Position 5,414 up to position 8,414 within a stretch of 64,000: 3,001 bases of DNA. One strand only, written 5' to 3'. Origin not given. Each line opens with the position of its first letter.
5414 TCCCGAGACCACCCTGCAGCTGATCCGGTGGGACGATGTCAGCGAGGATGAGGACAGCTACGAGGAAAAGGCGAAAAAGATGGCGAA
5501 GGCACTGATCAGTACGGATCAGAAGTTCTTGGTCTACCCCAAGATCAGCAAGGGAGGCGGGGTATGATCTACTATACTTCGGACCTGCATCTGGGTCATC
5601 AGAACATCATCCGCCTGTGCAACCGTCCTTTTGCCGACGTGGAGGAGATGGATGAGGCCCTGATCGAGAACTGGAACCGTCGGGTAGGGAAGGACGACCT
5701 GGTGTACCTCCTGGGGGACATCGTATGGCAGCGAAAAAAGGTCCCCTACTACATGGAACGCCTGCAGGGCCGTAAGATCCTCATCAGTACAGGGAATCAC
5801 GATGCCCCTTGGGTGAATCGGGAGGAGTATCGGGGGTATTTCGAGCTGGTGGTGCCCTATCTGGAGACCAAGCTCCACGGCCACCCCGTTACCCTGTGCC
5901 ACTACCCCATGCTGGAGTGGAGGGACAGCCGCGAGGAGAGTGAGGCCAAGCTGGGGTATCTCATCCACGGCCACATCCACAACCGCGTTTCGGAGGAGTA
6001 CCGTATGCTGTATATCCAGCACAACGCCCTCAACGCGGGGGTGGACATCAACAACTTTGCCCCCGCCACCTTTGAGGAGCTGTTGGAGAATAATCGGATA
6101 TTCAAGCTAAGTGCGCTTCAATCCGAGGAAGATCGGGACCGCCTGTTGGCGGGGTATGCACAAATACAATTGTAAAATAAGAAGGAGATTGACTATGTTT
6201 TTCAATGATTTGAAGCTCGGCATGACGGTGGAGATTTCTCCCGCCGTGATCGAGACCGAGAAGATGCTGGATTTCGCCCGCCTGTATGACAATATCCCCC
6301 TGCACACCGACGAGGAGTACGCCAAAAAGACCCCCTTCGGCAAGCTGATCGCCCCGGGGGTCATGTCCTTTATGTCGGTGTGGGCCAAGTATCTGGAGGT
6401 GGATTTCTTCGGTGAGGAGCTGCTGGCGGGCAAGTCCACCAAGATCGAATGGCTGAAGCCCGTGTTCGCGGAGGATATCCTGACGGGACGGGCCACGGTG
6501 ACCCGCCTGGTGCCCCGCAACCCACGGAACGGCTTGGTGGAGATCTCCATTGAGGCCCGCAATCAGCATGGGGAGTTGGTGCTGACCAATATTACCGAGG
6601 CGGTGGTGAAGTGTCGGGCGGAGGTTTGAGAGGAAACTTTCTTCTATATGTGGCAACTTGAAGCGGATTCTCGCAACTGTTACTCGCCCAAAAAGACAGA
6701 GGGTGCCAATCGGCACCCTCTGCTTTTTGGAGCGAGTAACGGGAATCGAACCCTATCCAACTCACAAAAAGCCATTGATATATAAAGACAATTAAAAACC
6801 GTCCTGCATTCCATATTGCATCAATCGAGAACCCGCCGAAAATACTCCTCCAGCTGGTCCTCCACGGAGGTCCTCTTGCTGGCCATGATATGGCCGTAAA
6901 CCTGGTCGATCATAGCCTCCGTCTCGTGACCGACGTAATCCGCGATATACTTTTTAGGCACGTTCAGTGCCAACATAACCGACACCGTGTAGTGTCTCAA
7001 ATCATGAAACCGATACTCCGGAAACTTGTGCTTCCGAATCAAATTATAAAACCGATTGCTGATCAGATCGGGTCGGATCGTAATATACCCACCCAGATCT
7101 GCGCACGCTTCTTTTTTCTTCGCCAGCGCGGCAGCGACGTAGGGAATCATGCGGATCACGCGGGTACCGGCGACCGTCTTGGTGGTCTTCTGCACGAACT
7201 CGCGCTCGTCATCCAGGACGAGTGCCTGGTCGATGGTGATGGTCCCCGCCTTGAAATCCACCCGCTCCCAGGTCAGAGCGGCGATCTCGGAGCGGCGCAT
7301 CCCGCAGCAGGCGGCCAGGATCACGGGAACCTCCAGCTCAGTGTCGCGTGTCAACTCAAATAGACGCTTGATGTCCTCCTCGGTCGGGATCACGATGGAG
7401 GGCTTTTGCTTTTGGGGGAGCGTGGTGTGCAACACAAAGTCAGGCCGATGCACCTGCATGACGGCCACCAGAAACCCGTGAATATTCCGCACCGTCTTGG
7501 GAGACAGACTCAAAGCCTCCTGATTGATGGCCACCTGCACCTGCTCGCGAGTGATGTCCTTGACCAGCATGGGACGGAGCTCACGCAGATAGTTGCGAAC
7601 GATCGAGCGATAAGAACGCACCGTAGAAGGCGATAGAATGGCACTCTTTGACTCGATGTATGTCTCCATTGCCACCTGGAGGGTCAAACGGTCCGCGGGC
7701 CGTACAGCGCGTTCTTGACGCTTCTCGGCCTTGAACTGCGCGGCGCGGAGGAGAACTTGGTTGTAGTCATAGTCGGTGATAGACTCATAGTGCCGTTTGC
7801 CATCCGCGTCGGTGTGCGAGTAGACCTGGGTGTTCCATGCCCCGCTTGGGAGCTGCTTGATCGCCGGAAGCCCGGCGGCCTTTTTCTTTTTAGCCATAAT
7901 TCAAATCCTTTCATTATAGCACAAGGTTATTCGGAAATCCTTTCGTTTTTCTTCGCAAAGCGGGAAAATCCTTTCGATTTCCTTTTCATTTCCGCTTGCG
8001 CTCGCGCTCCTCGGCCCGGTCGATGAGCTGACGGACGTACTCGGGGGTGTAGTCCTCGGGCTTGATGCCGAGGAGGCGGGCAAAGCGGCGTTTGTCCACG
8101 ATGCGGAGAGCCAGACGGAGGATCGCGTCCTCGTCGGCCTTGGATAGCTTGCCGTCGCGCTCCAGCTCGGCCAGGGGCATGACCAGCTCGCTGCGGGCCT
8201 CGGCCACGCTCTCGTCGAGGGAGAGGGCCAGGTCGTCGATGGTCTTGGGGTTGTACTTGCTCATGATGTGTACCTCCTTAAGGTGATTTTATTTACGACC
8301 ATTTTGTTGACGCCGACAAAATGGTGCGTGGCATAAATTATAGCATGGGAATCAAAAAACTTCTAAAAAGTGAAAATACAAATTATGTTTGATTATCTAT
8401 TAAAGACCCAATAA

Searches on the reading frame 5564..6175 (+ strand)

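Call 8: search_protein_families(library=pfam, proteins=[window:5564-6175:+], max_evalue=0.01)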
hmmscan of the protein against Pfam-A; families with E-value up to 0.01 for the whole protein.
window:5564-6175:+ (203 aa): 2 families
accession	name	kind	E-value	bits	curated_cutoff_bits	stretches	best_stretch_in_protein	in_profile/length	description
PF12850.12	Metallophos_2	-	8.6e-07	29.5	27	1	6-147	7-125/154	Calcineurin-like phosphoesterase superfamily domain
PF00149.33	Metallophos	-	3.3e-06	28.1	21.5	1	2-94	3-87/191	Calcineurin-like phosphoesterase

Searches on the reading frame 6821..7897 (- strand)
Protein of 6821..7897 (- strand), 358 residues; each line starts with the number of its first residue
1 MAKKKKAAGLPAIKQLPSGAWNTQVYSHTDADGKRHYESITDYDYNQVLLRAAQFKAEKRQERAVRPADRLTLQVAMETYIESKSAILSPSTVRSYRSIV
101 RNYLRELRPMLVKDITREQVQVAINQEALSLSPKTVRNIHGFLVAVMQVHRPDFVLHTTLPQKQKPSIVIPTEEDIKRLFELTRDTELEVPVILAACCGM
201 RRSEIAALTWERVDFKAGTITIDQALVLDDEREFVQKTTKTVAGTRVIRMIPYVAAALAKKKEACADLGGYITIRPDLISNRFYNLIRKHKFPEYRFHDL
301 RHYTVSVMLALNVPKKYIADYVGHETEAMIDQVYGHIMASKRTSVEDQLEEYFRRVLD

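Call 8: search_protein_families(library=pfam, proteins=[window:6821-7897:-], max_evalue=0.01)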
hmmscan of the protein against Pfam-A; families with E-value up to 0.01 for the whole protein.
window:6821-7897:- (358 aa): 2 families
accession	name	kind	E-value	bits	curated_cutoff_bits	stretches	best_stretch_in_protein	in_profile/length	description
PF00589.27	Phage_integrase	-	8.9e-12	45.6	27.1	1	173-337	5-168/172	Phage integrase family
PF14659.12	Phage_int_SAM_3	-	0.001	19.7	22.6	1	76-125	5-55/58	Phage integrase, N-terminal SAM-like domain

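Call 9: search_protein_families(library=padloc, proteins=[window:6821-7897:-], max_evalue=0.1)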
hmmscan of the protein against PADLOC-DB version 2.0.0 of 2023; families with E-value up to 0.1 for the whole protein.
window:6821-7897:- (358 aa): 1 family
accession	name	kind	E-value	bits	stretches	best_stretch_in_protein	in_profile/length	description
PDLC01955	CARF9--CARF_HEPN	-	0.028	11.7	1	21-114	15-106/385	-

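Call 83: find_related_loci(query=window:6821-7897:-, collection=viral_contigs, flank=7000)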
Query window:6821-7897:- (358 aa) in viral_contigs; peptide patterns used: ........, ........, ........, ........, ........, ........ (x = any residue, [..] = any of these).
No stretch of DNA in the collection matches any of the patterns.

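Call 84: find_related_loci(query=window:6821-7897:-, collection=metagenome_contigs, flank=7000)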
Query window:6821-7897:- (358 aa) in metagenome_contigs; peptide patterns used: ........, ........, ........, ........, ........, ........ (x = any residue, [..] = any of these).
49 stretches matched a pattern; 4 encode a relative of the query (tblastn E <= 1e-3); 4 distinct loci.
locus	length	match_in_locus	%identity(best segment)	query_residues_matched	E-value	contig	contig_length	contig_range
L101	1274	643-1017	28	193-326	2e-10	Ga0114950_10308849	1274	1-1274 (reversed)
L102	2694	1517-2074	28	62-223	4e-10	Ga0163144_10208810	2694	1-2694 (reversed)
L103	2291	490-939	26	170-324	5e-7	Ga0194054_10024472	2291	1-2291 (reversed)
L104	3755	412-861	26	170-324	6e-7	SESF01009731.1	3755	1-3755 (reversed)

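Call 85: find_homologous_proteins(query=window:6821-7897:-, max_evalue=1e-30)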
Query window:6821-7897:- (358 aa): 1902 proteins with E <= 1e-30 among 6326 candidates; the best 120 are listed.
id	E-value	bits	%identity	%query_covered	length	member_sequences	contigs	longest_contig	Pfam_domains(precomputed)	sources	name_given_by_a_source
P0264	4.1e-233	790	100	100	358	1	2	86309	PF00589.28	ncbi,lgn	-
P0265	9.4e-214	726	91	100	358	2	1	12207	PF00589.28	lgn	-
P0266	3.5e-211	718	90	100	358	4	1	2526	PF14659.13,PF00589.28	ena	-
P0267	6.7e-174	595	75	100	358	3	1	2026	PF00589.28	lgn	-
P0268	1.6e-163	561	72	100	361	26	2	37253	PF00589.28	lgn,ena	-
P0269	1.5e-161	555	71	99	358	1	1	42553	PF14659.13,PF00589.28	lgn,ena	-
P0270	1.8e-160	551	70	100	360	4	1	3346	PF14659.13,PF00589.28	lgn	-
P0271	1.9e-159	548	68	99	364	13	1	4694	PF00589.28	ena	-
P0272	5.6e-159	546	69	99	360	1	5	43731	PF14659.13,PF00589.28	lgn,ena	-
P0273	4.8e-158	543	68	99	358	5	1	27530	PF00589.28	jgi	jgi:integrase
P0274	6.8e-158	543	68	99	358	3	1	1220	PF00589.28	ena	-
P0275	1.6e-157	542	69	99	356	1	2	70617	PF14659.13,PF00589.28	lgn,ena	-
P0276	4.8e-157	540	67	99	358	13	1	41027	PF00589.28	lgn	-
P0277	1.0e-155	536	67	99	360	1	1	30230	PF00589.28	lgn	-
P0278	1.0e-155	536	67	99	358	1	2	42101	PF00589.28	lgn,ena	-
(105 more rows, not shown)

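Call 86: find_encoding_contigs(protein=P0264, flank=7000, max_places=3)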
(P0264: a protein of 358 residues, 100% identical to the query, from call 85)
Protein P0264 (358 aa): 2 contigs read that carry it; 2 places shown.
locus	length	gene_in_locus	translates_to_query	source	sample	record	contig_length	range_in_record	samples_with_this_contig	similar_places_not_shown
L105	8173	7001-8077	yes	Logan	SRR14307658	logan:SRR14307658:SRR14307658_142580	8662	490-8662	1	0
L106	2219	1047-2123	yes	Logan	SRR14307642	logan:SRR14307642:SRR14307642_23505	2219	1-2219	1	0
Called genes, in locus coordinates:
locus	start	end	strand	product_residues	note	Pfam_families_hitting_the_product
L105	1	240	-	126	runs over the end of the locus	-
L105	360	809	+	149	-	-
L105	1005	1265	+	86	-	PF13443:HTH_26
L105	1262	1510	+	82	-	-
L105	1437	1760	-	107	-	-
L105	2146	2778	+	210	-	PF01381:HTH_3 (weak), PF00717:Peptidase_S24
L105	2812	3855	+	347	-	-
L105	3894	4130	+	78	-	-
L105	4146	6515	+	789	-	PF13361:UvrD_C (faint), PF04851:ResIII (weak), PF13086:AAA_11, PF13604:AAA_30 (weak), PF13245:AAA_19, PF13087:AAA_12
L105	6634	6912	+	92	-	-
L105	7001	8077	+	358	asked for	PF00589:Phage_integrase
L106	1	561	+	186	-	?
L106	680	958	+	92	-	-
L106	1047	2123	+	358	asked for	PF00589:Phage_integrase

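Call 87: find_encoding_contigs(protein=P0265, flank=7000, max_places=2)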
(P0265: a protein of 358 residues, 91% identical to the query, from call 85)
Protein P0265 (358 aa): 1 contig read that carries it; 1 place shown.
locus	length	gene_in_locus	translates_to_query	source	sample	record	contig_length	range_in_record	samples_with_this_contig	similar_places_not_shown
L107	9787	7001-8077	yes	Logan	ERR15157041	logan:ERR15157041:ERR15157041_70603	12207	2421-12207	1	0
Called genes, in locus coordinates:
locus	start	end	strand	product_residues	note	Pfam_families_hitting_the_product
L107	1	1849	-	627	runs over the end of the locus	PF02195:ParB_N, PF17762:HTH_ParB (weak)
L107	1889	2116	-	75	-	-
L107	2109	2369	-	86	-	-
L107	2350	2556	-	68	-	-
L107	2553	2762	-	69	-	-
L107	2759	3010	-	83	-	-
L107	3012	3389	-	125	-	PF01381:HTH_3 (weak)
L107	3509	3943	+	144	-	-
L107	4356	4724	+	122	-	PF01381:HTH_3 (weak), PF13443:HTH_26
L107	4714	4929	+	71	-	-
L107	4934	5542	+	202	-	-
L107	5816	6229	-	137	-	PF15919:HicB_lk_antitox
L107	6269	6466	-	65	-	PF07927:HicA_toxin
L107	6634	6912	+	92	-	-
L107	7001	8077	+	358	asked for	PF00589:Phage_integrase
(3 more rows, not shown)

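Call 88: find_encoding_contigs(protein=P0269, flank=7000, max_places=1)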
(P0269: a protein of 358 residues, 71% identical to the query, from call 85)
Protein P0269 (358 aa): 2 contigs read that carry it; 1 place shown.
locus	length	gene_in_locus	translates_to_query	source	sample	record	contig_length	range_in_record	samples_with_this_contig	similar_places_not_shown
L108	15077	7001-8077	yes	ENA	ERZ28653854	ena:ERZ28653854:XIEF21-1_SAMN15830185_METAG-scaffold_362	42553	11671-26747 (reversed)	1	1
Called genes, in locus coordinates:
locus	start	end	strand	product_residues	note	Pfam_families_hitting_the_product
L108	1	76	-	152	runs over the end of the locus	-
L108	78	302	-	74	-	-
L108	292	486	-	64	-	-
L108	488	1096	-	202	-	-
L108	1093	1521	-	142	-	-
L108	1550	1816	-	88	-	-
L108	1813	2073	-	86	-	-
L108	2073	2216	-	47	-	-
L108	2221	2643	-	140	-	-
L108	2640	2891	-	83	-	-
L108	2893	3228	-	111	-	-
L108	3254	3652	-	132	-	-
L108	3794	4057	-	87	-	-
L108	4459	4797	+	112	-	PF13443:HTH_26 (faint)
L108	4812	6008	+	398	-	PF16046:FAM76 (weak)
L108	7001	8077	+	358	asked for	PF14659:Phage_int_SAM_3 (weak), PF00589:Phage_integrase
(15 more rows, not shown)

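Call 89: find_encoding_contigs(protein=P0268, flank=7000, max_places=1)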
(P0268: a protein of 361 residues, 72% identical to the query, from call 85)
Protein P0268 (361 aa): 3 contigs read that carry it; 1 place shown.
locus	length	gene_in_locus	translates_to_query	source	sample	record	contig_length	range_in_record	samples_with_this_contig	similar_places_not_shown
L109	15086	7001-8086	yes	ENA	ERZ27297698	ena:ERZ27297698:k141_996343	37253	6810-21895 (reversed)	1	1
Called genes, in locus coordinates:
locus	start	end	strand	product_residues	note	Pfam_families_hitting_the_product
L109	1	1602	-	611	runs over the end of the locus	PF02195:ParB_N, PF17762:HTH_ParB (faint)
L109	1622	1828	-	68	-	-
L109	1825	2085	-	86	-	-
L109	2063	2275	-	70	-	-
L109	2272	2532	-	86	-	-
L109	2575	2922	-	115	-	-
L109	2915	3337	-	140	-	-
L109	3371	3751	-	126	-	-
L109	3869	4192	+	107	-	-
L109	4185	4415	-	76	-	-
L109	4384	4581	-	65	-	-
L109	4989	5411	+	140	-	PF13443:HTH_26, PF01381:HTH_3 (weak)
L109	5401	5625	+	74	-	-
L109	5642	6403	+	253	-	-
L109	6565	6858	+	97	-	-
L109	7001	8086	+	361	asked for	PF00589:Phage_integrase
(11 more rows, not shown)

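Call 90: find_encoding_contigs(protein=P0272, flank=7000, max_places=1)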
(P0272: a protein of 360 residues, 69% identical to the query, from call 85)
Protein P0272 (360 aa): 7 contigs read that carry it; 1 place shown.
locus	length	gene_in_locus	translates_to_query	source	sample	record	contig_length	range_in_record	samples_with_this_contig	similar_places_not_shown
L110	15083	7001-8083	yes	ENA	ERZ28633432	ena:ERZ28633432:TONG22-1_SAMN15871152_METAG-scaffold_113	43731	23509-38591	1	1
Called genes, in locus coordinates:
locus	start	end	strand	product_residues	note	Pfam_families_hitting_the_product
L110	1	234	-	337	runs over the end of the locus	PF11300:DUF3102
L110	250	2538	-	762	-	PF14284:PcfJ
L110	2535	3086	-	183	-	PF24703:DUF7666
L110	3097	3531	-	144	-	-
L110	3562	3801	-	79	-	-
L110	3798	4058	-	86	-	-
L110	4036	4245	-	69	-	-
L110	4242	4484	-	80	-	-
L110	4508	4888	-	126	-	-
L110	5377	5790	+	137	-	PF13443:HTH_26 (weak)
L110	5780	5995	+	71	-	-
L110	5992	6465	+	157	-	-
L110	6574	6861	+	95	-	-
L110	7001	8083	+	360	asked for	PF14659:Phage_int_SAM_3 (faint), PF00589:Phage_integrase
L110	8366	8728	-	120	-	-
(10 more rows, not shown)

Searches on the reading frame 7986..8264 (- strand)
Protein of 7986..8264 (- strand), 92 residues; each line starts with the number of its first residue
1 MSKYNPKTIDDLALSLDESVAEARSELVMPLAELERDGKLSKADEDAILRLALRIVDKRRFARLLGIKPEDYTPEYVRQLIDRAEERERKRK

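Call 8: search_protein_families(library=pfam, proteins=[window:7986-8264:-], max_evalue=0.01)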
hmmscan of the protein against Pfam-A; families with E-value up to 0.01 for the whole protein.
window:7986-8264:- (92 aa): 0 families

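Call 9: search_protein_families(library=padloc, proteins=[window:7986-8264:-], max_evalue=0.1)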
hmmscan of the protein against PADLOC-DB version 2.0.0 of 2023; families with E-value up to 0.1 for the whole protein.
window:7986-8264:- (92 aa): 0 families

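Call 23: search_protein_families(library=pfam, proteins=[window:7989-8264:-], max_evalue=10)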
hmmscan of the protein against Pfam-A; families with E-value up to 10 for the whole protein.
window:7989-8264:- (92 aa): 0 families

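Call 36: search_protein_families(library=phrogs, proteins=[window:7989-8264:-], max_evalue=0.001)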
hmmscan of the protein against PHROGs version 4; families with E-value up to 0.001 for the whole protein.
window:7989-8264:- (92 aa): 0 families
